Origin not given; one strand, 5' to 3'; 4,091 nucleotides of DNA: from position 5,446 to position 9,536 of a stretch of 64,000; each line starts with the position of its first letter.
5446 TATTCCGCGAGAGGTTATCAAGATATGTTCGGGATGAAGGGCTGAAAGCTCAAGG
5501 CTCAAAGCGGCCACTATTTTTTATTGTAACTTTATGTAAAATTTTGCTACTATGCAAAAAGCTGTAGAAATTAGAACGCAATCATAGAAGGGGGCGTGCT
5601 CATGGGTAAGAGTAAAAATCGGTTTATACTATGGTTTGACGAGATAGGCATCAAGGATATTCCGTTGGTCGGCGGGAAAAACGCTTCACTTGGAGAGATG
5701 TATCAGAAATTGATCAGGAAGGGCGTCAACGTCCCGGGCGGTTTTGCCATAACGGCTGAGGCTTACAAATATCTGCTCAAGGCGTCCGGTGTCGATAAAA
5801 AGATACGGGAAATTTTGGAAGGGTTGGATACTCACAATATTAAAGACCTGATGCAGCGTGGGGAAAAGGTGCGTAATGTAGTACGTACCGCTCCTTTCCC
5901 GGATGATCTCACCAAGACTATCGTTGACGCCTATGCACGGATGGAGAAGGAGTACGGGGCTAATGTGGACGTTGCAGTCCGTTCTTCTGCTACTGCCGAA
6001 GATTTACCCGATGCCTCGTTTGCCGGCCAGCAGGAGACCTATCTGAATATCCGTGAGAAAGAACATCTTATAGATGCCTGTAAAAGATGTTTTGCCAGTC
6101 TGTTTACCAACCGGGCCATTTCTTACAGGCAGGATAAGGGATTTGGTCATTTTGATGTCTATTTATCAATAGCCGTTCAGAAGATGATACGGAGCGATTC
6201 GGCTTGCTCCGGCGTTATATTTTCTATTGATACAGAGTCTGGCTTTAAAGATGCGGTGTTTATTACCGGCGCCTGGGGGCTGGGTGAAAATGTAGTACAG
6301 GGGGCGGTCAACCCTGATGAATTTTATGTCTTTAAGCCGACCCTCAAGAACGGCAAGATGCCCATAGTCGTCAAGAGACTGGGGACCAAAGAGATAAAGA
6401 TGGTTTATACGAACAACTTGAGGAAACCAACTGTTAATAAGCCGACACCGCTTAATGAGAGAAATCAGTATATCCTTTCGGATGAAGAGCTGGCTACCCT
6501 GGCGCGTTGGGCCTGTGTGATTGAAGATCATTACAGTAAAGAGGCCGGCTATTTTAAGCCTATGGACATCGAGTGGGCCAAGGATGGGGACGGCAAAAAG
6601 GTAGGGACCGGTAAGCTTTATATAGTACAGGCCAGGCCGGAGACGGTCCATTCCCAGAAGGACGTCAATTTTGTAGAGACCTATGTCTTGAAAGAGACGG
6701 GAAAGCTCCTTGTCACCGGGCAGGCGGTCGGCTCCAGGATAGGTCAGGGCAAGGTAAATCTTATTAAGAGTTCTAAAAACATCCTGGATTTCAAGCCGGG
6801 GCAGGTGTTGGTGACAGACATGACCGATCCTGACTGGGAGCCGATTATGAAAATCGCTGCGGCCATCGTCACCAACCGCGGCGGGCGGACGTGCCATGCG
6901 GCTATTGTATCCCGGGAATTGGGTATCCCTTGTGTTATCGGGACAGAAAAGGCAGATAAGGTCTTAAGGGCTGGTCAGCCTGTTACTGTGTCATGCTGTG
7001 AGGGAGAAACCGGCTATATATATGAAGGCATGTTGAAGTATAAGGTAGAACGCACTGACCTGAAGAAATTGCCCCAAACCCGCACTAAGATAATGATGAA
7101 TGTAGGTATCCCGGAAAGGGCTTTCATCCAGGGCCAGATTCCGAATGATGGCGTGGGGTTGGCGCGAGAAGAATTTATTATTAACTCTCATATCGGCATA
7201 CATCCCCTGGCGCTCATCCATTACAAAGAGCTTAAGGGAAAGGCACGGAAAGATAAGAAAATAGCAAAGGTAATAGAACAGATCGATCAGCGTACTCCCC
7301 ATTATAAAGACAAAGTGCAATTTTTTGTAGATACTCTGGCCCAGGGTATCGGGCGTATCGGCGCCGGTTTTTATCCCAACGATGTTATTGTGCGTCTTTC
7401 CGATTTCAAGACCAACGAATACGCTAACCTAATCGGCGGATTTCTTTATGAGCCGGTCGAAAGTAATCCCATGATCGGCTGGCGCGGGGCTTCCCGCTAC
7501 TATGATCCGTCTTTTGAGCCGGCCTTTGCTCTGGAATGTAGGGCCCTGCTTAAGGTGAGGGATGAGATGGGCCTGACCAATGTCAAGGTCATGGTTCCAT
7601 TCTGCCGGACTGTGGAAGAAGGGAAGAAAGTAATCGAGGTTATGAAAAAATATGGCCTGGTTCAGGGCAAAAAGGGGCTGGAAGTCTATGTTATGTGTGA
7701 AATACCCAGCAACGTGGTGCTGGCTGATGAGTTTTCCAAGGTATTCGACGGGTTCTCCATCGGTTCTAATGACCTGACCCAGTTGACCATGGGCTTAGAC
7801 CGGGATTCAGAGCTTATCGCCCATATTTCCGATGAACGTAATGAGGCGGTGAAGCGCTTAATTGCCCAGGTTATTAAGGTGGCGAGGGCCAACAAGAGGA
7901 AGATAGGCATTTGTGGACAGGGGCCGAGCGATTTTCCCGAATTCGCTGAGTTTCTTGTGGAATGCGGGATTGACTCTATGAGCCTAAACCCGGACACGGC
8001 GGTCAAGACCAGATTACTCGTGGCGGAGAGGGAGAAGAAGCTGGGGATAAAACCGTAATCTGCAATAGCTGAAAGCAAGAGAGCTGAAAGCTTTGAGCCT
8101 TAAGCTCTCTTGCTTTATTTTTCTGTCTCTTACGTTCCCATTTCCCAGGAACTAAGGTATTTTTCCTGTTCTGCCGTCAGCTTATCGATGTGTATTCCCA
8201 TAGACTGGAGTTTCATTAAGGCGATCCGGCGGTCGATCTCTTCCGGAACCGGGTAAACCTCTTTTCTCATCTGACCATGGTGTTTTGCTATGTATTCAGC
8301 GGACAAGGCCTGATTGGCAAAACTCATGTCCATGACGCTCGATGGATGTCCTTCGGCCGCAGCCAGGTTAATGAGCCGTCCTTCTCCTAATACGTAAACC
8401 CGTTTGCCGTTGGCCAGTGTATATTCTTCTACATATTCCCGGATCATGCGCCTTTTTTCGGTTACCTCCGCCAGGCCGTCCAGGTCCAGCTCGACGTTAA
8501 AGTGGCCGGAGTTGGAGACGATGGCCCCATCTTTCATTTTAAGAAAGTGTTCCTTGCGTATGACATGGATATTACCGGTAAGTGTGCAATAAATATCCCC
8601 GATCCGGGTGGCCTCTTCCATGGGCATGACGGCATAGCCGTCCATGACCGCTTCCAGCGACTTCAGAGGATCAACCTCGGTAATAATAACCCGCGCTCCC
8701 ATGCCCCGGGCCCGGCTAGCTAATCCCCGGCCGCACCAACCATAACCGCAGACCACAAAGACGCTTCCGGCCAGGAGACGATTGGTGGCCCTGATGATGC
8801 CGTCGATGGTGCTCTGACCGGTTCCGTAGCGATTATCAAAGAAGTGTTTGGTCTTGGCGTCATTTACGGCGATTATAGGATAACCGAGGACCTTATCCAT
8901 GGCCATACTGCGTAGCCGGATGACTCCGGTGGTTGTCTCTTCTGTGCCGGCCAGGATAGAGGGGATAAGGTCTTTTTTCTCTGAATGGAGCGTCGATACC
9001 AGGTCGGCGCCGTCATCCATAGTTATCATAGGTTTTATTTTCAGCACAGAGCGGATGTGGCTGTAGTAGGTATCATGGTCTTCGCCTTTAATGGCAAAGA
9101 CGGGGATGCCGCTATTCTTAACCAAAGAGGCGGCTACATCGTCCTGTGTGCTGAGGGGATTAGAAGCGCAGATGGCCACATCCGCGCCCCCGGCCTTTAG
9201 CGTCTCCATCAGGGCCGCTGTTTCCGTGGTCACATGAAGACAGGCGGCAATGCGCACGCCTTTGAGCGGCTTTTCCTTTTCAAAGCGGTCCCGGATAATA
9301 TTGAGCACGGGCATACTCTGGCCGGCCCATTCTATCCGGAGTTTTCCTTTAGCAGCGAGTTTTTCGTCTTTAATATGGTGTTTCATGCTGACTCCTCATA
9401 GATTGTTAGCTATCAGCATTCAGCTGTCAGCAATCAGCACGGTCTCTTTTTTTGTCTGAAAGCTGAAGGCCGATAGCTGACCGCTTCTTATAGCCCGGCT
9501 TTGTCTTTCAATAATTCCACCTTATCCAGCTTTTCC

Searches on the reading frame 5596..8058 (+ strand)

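Call 83: search_protein_families(library=pfam, proteins=[window:5596-8058:+], max_evalue=0.00001)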
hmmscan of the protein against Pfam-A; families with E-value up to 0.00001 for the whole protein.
window:5596-8058:+ (820 aa): 3 families
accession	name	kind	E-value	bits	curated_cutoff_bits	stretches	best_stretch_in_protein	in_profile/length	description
PF01326.24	PPDK_N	-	1.1e-119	400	27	1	23-357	2-317/328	Pyruvate phosphate dikinase, AMP/ATP-binding domain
PF02896.24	PEP-utilizers_C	-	1.2e-60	205.6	22.8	1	491-812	14-291/293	PEP-utilising enzyme, PEP-binding domain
PF00391.29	PEP-utilizers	-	1e-25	89.6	23.1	1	399-470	1-72/72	PEP-utilising enzyme, mobile domain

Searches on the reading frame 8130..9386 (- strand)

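Call 83: search_protein_families(library=pfam, proteins=[window:8130-9386:-], max_evalue=0.00001)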
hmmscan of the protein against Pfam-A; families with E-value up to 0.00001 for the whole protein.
window:8130-9386:- (418 aa): 3 families
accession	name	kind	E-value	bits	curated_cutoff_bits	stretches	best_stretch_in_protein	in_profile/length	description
PF05221.23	AdoHcyase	-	7.6e-61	206.3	25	2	3-137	2-140/299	S-adenosyl-L-homocysteine hydrolase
PF00670.27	AdoHcyase_NAD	-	9.6e-53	179.1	27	1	185-345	1-161/162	S-adenosyl-L-homocysteine hydrolase, NAD binding domain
PF02826.25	2-Hacid_dh_C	-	2.5e-07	30.7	25.1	1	203-295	32-128/178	D-isomer specific 2-hydroxyacid dehydrogenase, NAD binding domain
